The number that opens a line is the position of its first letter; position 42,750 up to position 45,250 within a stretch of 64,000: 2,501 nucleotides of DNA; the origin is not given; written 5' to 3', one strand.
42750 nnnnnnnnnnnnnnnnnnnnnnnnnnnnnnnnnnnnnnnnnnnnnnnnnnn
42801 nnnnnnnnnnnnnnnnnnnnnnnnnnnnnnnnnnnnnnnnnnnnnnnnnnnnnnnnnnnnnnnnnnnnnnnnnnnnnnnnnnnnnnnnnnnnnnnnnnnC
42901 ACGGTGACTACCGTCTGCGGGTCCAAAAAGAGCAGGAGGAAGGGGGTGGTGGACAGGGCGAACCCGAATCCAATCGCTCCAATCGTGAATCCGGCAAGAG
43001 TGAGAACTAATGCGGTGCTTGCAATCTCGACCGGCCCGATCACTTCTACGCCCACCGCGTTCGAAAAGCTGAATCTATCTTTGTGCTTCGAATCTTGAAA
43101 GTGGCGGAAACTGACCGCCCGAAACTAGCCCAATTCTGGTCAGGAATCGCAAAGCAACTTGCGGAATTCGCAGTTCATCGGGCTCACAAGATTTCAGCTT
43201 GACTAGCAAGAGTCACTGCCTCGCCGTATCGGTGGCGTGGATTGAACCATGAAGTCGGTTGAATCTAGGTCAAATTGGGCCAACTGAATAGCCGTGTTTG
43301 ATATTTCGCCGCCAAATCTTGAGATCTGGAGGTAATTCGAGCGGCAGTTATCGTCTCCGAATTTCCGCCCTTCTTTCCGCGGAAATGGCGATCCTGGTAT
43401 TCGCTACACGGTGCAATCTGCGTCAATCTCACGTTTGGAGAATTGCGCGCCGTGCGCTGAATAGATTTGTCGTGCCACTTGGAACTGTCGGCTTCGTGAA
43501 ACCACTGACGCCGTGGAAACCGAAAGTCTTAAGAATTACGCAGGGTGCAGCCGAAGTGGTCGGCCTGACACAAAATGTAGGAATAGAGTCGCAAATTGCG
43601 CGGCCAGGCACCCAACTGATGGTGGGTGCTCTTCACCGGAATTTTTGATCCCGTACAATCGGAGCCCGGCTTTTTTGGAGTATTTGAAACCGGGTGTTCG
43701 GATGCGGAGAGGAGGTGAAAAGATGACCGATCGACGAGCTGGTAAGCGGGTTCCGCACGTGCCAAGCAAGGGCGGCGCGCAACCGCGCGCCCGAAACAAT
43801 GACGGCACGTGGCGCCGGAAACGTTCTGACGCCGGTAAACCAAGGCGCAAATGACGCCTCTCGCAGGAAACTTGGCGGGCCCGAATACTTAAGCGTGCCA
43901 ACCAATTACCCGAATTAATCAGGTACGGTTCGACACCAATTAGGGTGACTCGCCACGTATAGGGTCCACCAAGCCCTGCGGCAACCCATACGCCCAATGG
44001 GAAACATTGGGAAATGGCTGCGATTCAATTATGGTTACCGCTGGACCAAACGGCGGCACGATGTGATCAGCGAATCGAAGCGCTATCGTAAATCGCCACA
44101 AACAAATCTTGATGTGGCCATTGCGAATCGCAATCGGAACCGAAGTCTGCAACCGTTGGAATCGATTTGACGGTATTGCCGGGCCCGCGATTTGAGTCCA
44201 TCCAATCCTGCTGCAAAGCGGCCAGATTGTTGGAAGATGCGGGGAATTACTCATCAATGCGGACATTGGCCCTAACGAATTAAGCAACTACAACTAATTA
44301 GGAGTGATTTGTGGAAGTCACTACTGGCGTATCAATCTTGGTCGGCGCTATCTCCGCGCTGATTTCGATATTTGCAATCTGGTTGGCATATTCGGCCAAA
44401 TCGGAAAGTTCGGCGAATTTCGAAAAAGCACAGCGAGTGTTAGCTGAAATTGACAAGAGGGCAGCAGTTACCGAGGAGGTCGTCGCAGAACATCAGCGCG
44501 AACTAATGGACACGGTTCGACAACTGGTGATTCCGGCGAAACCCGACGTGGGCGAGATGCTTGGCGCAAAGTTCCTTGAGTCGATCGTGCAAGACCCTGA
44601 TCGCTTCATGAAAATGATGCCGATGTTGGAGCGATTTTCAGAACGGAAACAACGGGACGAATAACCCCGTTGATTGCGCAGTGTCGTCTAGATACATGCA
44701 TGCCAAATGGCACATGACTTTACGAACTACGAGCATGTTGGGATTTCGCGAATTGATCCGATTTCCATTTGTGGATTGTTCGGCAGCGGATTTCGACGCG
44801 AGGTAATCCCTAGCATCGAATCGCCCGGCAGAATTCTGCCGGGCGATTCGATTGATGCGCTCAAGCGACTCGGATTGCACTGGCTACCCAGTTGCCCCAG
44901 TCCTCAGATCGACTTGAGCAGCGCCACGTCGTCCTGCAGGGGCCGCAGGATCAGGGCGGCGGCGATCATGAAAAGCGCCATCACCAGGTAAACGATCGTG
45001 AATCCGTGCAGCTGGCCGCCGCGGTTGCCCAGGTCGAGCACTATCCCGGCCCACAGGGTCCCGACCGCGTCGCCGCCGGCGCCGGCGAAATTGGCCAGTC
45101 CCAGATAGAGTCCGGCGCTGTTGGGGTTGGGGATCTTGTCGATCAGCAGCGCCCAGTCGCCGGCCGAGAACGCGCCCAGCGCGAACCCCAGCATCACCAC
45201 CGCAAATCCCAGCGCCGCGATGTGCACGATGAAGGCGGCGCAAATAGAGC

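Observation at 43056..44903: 1.85-kb AT-rich island with sparse coding, likely horizontally acquired or regulatory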

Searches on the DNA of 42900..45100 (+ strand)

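Call 5: search_rna_families(source=window, start=42900, end=45100, threshold=evalue, max_evalue=5)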
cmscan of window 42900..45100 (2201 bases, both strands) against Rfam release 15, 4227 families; matches with E-value up to 5: 5.
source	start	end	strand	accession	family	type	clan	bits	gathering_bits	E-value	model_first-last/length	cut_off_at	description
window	44817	44868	-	RF01397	isrO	Gene; sRNA;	-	20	42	0.22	1-201/201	no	isrO Hfq binding RNA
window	44487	44531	-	RF03790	MIR8008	Gene; miRNA;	-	19.1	66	1.4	1-55/55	no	MIR8008 microRNA precursor family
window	44815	44852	-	RF04102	MIR6457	Gene; miRNA;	-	18.1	140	2.7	40-139/177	no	MIR6457 microRNA precursor family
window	44815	44852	+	RF04102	MIR6457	Gene; miRNA;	-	18.1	140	2.7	40-139/177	no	MIR6457 microRNA precursor family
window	43679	43775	+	RF02648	Cis90_sRNA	Gene; sRNA;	-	12.9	50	3.2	1-237/237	no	Ruegeria cis90 sRNA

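Call 31: search_dna_similar(query=window:43056-44903:+, collection=phages, mode=distant, max_evalue=0.001)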
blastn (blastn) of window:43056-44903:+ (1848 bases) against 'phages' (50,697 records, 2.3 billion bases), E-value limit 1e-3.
No match.

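Call 32: search_dna_similar(query=window:43056-44903:+, collection=plasmids, mode=distant, max_evalue=0.001)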
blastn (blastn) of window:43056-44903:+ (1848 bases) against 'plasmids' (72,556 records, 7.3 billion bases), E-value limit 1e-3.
No match.
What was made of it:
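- Tried and rejected: DNA similarity to 50,697 phage and 72,556 plasmid records found none (calls 31, 32).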

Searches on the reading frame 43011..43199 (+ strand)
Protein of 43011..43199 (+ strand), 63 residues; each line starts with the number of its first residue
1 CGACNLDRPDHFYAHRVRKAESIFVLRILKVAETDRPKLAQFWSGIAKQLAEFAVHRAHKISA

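Call 109: search_protein_families(library=pfam, proteins=[window:43011-43199:+], max_evalue=0.05)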
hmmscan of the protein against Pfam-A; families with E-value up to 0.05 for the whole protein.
seq(63 aa): 0 families

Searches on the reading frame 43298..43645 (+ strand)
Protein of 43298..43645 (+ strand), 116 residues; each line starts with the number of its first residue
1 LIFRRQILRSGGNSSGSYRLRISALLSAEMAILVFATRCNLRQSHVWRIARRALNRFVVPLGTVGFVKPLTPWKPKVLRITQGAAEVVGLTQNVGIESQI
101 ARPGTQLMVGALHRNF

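Call 15: search_protein_families(library=pfam, proteins=[window:43298-43645:+], max_evalue=0.1)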
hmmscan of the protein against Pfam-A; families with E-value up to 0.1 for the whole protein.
window:43298-43645:+ (116 aa): 0 families

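Call 29: search_protein_families(library=padloc, proteins=[window:43298-43645:+], max_evalue=0.1)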
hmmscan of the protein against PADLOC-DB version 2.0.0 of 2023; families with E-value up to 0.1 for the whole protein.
window:43298-43645:+ (116 aa): 0 families

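Call 30: search_protein_families(library=phrogs, proteins=[window:43298-43645:+], max_evalue=0.1)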
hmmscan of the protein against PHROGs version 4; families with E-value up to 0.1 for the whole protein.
window:43298-43645:+ (116 aa): 0 families
